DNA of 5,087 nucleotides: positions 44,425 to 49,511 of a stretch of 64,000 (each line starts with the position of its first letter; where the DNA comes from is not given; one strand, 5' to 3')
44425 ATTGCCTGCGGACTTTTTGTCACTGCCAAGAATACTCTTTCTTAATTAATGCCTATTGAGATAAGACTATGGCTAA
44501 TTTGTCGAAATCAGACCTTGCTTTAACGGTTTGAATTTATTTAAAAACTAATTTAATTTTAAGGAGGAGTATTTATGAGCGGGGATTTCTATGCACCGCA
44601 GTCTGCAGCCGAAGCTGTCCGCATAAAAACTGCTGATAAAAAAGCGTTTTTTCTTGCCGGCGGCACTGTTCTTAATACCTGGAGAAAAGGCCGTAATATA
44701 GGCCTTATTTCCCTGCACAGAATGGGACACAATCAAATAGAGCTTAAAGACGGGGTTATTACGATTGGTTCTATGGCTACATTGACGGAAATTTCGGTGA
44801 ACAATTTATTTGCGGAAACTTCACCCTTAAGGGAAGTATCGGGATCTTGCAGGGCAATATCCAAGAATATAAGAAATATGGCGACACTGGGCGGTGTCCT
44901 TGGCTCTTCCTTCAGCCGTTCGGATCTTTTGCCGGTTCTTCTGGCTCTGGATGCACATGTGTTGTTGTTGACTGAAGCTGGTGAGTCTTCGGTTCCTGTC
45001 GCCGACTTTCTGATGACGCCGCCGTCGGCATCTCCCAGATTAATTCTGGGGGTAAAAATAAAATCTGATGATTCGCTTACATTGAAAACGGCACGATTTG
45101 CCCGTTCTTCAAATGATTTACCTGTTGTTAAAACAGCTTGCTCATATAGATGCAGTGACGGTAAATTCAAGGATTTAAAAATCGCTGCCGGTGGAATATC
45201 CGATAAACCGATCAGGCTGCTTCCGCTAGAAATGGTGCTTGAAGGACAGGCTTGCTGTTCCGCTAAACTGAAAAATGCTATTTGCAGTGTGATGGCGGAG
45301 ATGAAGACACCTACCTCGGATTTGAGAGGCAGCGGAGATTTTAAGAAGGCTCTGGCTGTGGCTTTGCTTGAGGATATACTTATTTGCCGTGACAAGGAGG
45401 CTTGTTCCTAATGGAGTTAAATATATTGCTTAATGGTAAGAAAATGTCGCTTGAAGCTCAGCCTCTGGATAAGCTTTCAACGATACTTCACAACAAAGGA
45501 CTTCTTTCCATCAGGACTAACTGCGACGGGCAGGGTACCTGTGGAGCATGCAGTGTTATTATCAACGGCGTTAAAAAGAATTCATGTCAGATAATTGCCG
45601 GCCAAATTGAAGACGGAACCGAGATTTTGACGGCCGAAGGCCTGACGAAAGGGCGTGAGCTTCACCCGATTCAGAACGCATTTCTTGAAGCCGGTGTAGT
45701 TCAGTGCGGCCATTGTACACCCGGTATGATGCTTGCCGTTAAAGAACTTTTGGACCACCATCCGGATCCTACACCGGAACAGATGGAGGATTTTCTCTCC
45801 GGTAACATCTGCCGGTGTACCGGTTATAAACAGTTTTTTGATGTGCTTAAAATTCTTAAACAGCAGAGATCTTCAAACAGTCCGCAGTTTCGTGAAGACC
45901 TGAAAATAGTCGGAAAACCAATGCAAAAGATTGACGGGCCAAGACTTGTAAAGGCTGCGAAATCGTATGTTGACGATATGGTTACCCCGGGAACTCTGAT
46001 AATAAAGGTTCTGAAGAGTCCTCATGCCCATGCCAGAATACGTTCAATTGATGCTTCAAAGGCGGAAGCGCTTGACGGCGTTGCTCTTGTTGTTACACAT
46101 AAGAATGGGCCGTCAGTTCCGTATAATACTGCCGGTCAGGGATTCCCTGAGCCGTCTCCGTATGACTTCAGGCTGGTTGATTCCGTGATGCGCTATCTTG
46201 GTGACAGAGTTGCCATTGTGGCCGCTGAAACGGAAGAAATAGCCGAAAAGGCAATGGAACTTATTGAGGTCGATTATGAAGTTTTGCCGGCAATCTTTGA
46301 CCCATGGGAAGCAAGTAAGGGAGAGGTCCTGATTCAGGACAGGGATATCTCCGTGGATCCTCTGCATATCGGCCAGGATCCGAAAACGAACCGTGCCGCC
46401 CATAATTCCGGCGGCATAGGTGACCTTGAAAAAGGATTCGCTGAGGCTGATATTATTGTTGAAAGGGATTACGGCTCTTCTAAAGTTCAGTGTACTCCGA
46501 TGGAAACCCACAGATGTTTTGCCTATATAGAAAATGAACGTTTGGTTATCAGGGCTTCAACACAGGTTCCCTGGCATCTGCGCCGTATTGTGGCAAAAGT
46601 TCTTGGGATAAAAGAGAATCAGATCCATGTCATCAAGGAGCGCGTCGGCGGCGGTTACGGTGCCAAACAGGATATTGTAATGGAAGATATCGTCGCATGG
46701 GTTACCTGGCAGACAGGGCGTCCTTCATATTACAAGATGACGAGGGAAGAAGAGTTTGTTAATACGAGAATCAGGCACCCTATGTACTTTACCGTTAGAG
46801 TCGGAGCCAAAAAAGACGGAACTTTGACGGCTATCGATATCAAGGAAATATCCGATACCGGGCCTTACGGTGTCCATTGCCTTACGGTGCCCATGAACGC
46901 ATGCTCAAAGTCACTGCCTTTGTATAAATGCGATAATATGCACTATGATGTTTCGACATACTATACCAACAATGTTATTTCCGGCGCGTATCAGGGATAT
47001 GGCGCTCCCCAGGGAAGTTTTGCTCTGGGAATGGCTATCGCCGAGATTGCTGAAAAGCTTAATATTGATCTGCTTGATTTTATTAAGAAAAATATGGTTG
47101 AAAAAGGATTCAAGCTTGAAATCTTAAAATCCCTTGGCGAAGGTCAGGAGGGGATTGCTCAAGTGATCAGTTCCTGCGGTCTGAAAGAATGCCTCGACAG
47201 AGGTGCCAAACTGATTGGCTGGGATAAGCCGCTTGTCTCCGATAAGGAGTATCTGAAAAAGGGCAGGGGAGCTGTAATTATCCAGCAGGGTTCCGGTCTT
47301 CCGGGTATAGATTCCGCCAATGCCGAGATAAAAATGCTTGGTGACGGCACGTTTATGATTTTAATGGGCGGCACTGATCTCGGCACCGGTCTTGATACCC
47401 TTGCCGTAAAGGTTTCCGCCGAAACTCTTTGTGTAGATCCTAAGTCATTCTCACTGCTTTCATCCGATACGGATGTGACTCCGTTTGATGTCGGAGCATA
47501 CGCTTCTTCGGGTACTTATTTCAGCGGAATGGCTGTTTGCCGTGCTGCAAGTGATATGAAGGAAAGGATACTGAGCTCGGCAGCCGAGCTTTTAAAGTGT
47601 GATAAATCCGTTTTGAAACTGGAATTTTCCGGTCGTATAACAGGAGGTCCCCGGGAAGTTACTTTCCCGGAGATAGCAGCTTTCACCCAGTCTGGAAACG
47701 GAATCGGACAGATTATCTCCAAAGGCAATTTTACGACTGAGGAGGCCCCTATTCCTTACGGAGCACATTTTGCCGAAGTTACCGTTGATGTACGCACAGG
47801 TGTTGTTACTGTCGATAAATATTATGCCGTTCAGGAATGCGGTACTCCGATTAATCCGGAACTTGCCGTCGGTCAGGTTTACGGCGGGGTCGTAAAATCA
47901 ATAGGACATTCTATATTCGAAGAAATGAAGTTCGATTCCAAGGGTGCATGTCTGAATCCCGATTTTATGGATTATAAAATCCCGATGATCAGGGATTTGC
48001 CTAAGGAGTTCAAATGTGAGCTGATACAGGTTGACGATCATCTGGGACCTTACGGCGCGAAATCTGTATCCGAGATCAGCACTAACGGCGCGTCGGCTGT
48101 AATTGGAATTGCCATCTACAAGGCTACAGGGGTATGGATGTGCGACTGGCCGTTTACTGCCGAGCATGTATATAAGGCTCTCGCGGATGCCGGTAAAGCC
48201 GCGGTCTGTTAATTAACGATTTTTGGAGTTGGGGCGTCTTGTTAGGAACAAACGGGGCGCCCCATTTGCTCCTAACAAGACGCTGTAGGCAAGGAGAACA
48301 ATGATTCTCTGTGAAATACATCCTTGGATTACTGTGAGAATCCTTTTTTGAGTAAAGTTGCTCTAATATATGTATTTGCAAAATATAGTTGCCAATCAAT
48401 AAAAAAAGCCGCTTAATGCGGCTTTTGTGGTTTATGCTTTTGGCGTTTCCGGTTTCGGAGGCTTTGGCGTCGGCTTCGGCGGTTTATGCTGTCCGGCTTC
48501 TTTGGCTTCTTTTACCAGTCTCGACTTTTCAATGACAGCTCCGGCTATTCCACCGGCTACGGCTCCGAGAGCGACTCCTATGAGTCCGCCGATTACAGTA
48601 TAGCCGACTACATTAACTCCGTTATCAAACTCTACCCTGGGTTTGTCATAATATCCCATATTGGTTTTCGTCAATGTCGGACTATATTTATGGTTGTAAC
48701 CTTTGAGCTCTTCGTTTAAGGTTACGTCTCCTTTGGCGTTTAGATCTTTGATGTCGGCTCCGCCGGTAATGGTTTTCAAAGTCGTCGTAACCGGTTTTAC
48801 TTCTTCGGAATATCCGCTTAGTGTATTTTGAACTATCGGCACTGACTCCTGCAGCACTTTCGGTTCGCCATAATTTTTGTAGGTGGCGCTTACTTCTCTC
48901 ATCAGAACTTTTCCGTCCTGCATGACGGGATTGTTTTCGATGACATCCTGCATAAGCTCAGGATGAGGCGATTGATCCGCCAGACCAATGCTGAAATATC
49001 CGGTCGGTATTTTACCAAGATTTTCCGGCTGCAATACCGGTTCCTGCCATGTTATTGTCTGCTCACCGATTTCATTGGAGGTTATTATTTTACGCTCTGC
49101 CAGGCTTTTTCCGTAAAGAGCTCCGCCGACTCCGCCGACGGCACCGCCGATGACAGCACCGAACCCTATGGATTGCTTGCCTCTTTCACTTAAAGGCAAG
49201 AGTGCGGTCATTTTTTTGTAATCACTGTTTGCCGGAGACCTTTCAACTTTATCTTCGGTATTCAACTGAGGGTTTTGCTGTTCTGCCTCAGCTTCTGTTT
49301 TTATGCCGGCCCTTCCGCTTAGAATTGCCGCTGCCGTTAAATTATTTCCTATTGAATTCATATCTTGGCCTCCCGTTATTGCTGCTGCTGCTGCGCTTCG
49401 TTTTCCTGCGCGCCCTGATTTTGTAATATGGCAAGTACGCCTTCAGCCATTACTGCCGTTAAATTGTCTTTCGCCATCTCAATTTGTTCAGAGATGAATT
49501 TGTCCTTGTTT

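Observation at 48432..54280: Tandem array of five paralogous glycine-zipper membrane proteins with a conserved N-terminal motif, matching no family I can name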

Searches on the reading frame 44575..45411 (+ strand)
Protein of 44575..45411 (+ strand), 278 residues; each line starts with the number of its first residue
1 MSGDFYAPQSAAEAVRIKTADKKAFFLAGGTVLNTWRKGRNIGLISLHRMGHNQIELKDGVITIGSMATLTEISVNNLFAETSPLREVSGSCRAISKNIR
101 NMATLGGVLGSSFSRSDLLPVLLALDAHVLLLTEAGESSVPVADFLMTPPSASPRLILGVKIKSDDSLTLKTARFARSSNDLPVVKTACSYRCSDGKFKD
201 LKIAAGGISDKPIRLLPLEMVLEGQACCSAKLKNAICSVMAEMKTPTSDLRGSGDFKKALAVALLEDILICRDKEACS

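Call 32: search_protein_families(library=pfam, proteins=[window:44575-45411:+], max_evalue=0.00001)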
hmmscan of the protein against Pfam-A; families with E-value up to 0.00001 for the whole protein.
window:44575-45411:+ (278 aa): 2 families
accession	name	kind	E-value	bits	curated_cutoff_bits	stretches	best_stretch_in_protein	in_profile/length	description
PF00941.27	FAD_binding_5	-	7.3e-25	88.2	27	1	5-160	5-165/170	FAD binding domain in molybdopterin dehydrogenase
PF03450.22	CO_deh_flav_C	-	6.4e-15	55.6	25.5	1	175-268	6-98/102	CO dehydrogenase flavoprotein C-terminal domain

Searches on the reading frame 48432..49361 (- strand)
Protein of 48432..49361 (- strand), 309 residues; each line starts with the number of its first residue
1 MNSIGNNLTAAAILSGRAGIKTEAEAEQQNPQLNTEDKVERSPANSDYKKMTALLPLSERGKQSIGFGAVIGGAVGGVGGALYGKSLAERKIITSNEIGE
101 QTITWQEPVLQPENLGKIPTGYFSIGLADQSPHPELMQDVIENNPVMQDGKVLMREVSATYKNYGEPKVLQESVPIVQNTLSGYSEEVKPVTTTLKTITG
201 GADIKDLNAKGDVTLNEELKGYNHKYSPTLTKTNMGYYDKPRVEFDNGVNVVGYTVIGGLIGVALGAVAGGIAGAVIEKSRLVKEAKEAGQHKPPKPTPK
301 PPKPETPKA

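Call 3: search_protein_families(library=pfam, proteins=[window:48432-49361:-], max_evalue=1)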
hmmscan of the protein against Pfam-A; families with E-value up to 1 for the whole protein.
window:48432-49361:- (309 aa): 10 families
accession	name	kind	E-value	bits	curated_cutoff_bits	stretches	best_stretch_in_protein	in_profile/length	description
PF13488.11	Gly-zipper_Omp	-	0.00012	22.3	25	1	66-89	21-44/46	Glycine zipper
PF13441.11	Gly-zipper_YMGG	-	0.0023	18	28.9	2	255-274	3-22/45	YMGG-like Gly-zipper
PF05433.20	Rick_17kDa_Anti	-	0.026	14.9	24.2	1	68-85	2-19/43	Glycine zipper 2TM domain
PF10247.14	Romo1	-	0.04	14.8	27.6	1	63-85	4-26/66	Reactive mitochondrial oxygen species modulator 1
PF04207.17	MtrD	-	0.047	13.9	25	0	68-90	134-156/217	Tetrahydromethanopterin S-methyltransferase, subunit D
PF20721.2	C19orf12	-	0.072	13.3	30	0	47-84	31-68/163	C19orf12-like protein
PF02466.24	Tim17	-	0.083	13.6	32.7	0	253-280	3-30/111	Tim17/Tim22/Tim23/Pmp24 family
PF11981.13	DUF3482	-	0.11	12.3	29.2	1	64-110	173-215/293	Domain of unknown function (DUF3482)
PF06897.17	DUF1269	-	0.43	11.4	26.9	0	251-277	10-36/100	Protein of unknown function (DUF1269)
PF21724.2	DUF6861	-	0.64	9.9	28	0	64-84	42-62/194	Family of unknown function (DUF6861)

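Call 4: search_protein_families(library=ncbifam, proteins=[window:48432-49361:-], max_evalue=1)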
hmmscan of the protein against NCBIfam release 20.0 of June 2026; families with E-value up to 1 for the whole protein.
window:48432-49361:- (309 aa): 7 families
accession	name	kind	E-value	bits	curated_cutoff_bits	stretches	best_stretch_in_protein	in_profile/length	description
NF053524.1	thylo_ssl2009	equivalog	5.3e-06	27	58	2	258-291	10-43/90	ssl2009 family thylakoid membrane protein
TIGR03789.1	pdsO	hypoth_equivalog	2.8e-05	23.9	152.2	2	252-287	48-83/243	sortase-associated OmpA-like protein PdsO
NF033928.1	alph_xenorhab_A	subfamily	0.00013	21.4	125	1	179-288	157-244/339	alpha-xenorhabdolysin family binary toxin subunit A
NF041250.1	VI_TagQ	equivalog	0.004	16.5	300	1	33-88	31-85/301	type VI secretion system-associated lipoprotein TagQ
TIGR01112.1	mtrD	equivalog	0.011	15.4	126.85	1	68-93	140-165/223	tetrahydromethanopterin S-methyltransferase subunit D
NF053611.1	YiaD_Gzip_OmpA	equivalog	0.27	10.9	175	1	65-94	49-78/206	YiaD family glycine zipper/OmpA-like lipoprotein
TIGR02811.1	formate_TAT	hypoth_equivalog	0.4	11.1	48.45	0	261-278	16-33/66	formate dehydrogenase region TAT target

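Call 72: search_protein_families(library=phrogs, proteins=[window:48432-49361:-], max_evalue=0.01)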
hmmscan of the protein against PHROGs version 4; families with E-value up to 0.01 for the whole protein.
window:48432-49361:- (309 aa): 1 family
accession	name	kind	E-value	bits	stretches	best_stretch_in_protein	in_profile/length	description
phrog_18476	-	unknown function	0.00079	20.2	0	68-107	90-131/209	-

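Call 73: search_protein_families(library=padloc, proteins=[window:48432-49361:-], max_evalue=0.01)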
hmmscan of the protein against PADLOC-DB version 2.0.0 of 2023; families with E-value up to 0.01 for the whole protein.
window:48432-49361:- (309 aa): 0 families

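Call 83: list_cluster_members(proteins=[P0001, P0008, P0003, P0116, window:48432-49361:-, P0021, P0009])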
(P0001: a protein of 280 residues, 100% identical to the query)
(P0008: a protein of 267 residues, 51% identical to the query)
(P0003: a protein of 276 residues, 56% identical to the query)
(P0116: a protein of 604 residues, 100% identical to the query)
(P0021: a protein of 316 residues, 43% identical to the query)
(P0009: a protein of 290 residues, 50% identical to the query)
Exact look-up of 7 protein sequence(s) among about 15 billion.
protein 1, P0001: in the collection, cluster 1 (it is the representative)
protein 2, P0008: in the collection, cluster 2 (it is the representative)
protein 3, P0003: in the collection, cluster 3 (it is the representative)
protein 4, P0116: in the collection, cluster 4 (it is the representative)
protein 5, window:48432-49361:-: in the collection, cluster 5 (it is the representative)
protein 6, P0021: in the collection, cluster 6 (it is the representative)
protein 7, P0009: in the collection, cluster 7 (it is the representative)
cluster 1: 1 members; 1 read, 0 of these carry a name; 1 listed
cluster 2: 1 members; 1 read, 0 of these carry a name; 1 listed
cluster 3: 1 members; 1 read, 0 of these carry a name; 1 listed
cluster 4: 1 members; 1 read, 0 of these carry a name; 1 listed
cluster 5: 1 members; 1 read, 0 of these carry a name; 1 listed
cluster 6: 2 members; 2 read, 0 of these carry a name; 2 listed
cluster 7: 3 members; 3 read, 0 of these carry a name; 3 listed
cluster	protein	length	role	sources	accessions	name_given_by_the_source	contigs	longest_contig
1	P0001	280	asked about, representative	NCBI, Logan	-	-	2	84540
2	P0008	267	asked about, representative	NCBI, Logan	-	-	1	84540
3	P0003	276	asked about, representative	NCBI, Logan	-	-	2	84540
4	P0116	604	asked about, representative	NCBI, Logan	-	-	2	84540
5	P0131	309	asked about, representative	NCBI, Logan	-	-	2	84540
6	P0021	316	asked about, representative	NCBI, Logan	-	-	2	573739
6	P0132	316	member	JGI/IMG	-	-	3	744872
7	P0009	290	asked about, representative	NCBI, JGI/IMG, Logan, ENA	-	-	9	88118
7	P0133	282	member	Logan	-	-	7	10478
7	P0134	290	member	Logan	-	-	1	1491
